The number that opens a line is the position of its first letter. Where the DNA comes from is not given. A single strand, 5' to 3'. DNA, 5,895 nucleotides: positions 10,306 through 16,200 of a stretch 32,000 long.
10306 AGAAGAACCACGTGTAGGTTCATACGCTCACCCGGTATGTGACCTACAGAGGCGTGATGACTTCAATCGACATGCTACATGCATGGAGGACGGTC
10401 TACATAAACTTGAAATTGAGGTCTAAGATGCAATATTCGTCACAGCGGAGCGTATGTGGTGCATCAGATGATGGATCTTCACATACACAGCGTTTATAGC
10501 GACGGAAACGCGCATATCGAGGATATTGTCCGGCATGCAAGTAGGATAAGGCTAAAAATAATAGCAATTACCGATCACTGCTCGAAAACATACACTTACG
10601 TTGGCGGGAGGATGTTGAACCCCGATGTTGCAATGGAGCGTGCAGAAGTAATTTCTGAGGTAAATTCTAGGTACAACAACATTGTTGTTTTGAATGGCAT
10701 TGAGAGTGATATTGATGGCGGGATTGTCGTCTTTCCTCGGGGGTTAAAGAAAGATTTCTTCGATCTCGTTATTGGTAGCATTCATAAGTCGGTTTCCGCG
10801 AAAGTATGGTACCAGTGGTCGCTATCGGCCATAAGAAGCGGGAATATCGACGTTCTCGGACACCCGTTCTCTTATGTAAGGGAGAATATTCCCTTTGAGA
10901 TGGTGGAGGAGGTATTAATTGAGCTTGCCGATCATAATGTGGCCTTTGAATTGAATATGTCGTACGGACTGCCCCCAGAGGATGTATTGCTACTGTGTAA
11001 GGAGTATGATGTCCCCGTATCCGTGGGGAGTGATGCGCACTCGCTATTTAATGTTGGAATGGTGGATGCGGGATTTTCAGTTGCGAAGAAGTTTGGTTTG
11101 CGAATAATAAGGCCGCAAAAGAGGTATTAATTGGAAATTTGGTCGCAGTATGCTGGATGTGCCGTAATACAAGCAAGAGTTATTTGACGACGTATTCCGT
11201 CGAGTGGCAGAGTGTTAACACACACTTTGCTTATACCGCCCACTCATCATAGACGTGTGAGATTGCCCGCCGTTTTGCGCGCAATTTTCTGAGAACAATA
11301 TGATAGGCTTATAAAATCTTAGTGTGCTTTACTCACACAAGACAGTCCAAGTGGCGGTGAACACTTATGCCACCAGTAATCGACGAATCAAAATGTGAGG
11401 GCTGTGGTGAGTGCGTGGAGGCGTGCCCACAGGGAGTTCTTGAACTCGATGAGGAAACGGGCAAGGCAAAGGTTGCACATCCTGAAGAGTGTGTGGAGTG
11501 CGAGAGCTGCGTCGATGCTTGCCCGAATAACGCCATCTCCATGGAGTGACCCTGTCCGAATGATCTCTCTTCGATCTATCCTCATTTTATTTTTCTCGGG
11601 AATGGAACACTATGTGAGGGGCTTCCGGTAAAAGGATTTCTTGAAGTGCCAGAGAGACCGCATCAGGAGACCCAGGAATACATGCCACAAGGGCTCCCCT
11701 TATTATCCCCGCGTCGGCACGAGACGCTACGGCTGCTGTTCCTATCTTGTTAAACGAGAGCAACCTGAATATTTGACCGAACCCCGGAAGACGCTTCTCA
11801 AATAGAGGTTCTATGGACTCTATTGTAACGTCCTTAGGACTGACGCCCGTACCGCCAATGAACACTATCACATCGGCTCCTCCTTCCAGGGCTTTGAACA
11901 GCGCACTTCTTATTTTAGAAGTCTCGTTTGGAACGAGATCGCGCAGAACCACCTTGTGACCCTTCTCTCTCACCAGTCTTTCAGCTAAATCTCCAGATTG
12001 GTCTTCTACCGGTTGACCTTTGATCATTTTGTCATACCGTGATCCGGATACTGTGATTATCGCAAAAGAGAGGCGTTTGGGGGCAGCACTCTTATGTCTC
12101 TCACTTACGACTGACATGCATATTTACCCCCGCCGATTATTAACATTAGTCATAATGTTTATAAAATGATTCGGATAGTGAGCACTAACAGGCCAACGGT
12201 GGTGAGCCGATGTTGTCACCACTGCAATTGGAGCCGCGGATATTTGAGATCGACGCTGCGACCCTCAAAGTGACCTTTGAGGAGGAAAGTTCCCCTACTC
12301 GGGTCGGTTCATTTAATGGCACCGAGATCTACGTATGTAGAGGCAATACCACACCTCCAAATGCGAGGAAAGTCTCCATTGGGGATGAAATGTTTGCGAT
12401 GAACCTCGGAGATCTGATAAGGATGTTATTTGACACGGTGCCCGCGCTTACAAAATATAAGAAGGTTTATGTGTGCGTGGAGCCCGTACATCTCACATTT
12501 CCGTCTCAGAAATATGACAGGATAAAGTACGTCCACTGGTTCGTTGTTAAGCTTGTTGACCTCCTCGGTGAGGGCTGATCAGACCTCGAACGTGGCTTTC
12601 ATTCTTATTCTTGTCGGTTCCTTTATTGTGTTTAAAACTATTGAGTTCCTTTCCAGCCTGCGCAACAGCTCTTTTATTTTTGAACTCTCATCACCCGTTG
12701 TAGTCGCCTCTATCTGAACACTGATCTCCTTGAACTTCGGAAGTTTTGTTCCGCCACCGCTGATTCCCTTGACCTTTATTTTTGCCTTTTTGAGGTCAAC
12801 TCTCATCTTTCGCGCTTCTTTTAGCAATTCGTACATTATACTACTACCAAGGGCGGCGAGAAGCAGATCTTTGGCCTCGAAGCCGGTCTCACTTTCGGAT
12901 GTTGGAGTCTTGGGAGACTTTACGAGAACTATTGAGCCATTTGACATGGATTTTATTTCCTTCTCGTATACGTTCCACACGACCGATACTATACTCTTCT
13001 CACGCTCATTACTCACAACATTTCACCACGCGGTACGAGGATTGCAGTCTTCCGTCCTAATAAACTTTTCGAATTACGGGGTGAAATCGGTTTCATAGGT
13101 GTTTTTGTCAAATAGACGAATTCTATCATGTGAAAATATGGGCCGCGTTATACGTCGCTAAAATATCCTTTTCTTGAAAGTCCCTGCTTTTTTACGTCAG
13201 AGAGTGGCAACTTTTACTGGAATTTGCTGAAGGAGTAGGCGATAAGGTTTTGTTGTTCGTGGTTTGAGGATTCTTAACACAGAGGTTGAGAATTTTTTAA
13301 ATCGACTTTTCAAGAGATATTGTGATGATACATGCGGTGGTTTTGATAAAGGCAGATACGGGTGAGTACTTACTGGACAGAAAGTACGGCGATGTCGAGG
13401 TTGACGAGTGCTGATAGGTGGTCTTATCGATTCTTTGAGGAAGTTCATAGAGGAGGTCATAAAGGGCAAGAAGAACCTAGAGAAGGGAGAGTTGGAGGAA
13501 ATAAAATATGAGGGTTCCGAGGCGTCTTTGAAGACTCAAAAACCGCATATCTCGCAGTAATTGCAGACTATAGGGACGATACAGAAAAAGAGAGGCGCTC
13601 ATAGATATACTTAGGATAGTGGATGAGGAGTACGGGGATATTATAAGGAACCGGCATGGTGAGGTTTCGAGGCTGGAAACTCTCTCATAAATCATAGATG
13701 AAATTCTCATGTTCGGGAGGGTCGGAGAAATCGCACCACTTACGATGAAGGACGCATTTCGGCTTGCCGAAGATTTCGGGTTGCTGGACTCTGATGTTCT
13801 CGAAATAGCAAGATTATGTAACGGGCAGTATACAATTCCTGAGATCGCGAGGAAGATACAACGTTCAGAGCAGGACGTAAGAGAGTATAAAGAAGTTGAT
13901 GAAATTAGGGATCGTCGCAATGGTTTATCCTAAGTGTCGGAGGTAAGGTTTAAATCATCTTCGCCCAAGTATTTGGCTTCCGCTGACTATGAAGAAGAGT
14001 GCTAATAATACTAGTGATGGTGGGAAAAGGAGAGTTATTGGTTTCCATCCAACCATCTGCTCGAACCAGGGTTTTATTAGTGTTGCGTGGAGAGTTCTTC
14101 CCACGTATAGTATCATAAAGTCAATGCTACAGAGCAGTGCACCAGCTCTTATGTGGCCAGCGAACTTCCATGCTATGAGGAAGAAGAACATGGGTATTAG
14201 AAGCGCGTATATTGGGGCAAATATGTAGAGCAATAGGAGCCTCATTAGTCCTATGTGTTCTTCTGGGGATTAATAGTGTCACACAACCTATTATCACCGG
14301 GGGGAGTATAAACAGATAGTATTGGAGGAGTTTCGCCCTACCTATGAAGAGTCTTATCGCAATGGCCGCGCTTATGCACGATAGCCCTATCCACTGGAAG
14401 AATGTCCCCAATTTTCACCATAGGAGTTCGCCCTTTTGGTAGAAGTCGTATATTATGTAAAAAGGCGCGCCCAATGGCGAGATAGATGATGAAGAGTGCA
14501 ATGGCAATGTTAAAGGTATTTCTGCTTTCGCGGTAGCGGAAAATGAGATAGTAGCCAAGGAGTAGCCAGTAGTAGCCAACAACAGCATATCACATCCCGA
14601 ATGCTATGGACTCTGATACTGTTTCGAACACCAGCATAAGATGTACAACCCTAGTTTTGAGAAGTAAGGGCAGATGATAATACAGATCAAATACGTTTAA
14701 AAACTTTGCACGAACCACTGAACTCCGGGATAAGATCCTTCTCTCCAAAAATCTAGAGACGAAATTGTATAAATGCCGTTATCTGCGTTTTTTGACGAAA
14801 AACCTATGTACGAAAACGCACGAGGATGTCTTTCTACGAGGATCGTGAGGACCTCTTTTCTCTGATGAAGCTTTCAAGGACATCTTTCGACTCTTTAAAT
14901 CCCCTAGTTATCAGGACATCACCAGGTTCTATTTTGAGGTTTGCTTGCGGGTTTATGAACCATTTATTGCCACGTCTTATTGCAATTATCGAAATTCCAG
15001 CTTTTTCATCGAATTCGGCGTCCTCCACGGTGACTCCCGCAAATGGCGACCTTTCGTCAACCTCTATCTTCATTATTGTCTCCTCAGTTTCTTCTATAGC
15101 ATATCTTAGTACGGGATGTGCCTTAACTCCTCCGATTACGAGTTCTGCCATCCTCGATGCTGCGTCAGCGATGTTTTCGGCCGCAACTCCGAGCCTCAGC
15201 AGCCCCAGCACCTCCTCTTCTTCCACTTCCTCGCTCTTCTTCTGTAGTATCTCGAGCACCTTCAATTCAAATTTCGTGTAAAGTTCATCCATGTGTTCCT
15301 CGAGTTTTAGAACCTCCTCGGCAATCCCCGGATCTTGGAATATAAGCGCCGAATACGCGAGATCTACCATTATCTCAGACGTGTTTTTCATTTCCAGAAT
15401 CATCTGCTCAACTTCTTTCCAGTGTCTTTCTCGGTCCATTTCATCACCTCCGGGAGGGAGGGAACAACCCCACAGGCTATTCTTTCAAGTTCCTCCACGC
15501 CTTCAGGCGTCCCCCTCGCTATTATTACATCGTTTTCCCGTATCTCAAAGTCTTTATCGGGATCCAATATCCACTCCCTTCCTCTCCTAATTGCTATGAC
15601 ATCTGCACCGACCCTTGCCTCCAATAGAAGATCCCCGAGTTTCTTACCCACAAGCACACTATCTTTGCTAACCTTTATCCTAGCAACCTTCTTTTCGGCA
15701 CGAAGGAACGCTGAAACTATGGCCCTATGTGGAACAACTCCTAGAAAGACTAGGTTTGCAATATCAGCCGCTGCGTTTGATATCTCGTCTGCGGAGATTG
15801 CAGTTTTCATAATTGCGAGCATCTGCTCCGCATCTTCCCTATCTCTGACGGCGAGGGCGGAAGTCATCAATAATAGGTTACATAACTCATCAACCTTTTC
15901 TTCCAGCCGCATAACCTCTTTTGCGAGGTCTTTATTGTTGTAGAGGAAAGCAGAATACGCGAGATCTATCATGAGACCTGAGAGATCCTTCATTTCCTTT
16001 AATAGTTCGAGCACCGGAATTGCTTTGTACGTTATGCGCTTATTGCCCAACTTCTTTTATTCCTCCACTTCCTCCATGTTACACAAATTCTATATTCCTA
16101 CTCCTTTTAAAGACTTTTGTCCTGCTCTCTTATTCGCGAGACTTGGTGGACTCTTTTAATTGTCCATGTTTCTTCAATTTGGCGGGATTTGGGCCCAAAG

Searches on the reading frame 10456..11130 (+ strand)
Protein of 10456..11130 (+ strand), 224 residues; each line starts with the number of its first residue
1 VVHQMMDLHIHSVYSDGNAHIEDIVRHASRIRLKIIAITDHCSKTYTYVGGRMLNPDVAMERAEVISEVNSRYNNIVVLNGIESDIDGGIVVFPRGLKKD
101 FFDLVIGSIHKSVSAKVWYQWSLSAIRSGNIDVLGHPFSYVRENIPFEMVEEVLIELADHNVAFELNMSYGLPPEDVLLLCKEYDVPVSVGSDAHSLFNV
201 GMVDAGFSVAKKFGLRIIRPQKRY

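Call 4: search_protein_families(library=pfam, proteins=[window:10456-11130:+], max_evalue=0.00001)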
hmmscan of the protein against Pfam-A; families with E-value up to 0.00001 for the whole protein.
window:10456-11130:+ (224 aa): 1 family
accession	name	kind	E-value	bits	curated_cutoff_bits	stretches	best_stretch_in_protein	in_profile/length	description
PF02811.25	PHP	-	9.7e-11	42.7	26.4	1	7-167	1-162/164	PHP domain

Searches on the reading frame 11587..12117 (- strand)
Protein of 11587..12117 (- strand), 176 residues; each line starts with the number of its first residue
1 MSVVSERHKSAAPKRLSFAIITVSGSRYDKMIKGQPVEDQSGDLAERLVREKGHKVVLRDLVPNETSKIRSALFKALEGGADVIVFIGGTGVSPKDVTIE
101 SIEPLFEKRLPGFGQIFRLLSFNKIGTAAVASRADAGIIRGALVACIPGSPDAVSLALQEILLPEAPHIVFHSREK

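Call 5: search_protein_families(library=pfam, proteins=[window:11587-12117:-], max_evalue=0.00001)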
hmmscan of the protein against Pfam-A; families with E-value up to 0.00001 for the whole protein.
window:11587-12117:- (176 aa): 1 family
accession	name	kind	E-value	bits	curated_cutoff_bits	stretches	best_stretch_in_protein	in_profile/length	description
PF00994.29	MoCF_biosynth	-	9e-28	97.2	26.6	1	19-167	1-143/144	Probable molybdopterin binding domain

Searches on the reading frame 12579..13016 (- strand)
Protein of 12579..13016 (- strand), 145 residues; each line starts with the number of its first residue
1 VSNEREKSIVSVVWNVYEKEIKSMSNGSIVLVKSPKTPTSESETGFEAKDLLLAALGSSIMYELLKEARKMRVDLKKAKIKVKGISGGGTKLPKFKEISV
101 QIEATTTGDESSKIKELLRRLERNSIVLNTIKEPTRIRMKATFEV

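Call 5: search_protein_families(library=pfam, proteins=[window:12579-13016:-], max_evalue=0.00001)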
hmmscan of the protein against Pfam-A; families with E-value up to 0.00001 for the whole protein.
window:12579-13016:- (145 aa): 1 family
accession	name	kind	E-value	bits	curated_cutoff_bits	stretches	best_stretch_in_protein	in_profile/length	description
PF02566.24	OsmC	-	2.8e-15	57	27.5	1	43-139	3-99/100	OsmC-like protein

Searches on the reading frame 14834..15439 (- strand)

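Call 5: search_protein_families(library=pfam, proteins=[window:14834-15439:-], max_evalue=0.00001)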
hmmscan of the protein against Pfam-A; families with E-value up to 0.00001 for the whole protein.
window:14834-15439:- (201 aa): 2 families
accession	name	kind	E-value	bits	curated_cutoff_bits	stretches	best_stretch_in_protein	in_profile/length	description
PF01895.24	PhoU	-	1.3e-13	51.5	23.5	1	14-101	1-89/89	PhoU domain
PF02080.26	TrkA_C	-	3.2e-13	49.8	27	1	123-177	2-55/71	TrkA-C domain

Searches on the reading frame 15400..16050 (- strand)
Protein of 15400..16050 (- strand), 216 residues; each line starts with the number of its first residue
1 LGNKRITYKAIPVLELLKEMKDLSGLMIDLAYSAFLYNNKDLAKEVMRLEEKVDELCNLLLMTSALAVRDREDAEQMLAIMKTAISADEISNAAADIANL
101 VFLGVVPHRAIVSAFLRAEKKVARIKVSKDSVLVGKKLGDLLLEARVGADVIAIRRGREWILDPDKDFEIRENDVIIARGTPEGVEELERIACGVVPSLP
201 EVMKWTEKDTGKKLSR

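Call 5: search_protein_families(library=pfam, proteins=[window:15400-16050:-], max_evalue=0.00001)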
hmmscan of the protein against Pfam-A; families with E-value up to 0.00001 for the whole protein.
window:15400-16050:- (216 aa): 2 families
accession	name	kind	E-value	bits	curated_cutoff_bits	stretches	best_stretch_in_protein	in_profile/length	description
PF02080.26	TrkA_C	-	2.3e-15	56.7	27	1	122-191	1-69/71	TrkA-C domain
PF01895.24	PhoU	-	1.5e-11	45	23.5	1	17-101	1-89/89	PhoU domain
